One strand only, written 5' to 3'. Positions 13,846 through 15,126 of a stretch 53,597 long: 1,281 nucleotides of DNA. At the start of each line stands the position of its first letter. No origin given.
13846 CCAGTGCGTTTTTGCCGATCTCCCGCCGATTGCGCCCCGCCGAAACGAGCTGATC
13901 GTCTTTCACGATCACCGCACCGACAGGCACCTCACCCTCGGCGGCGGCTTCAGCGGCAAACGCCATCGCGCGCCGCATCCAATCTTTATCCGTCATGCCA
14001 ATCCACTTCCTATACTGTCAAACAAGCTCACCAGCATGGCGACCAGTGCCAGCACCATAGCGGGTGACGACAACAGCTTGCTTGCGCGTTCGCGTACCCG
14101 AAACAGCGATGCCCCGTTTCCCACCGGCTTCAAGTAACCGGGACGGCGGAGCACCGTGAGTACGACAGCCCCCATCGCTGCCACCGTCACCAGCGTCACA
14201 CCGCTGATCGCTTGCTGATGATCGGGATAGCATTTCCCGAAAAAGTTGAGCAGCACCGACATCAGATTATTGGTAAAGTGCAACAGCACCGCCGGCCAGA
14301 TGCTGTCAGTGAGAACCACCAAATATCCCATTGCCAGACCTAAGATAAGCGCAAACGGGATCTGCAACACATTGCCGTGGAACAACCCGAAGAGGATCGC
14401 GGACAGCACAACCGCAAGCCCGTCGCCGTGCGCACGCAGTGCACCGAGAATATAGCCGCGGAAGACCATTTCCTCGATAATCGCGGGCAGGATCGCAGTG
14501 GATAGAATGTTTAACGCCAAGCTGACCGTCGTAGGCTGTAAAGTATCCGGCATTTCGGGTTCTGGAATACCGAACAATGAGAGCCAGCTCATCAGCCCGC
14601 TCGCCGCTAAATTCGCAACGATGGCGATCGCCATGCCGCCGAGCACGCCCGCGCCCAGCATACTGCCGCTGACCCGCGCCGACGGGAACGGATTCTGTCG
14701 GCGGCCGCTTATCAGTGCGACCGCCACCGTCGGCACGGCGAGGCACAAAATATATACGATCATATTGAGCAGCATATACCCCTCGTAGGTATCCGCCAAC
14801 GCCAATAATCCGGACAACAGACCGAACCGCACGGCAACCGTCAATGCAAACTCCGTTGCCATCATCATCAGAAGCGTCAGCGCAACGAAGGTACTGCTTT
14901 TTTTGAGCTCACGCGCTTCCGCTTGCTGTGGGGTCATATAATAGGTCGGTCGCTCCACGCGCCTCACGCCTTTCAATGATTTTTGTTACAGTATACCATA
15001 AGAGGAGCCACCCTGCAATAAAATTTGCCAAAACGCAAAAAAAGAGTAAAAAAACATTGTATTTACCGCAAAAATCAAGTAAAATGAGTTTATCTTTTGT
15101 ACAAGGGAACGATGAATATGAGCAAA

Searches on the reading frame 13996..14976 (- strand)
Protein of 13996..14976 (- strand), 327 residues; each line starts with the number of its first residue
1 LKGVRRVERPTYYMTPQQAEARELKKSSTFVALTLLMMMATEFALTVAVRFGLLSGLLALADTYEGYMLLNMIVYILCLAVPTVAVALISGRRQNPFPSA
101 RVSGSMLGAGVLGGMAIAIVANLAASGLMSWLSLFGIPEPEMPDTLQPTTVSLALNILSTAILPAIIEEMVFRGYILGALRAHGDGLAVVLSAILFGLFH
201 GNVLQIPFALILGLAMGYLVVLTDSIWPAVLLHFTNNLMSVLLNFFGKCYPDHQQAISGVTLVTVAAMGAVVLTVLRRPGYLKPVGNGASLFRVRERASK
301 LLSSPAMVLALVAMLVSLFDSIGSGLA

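Call 63: search_protein_families(library=pfam, proteins=[window:13996-14976:-], max_evalue=0.00001)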
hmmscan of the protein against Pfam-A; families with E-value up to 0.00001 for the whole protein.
window:13996-14976:- (327 aa): 1 family
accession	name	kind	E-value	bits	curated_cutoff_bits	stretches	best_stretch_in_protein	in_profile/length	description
PF02517.21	Rce1-like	-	3e-22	79.2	22.4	1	152-239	3-93/93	Type II CAAX prenyl endopeptidase Rce1-like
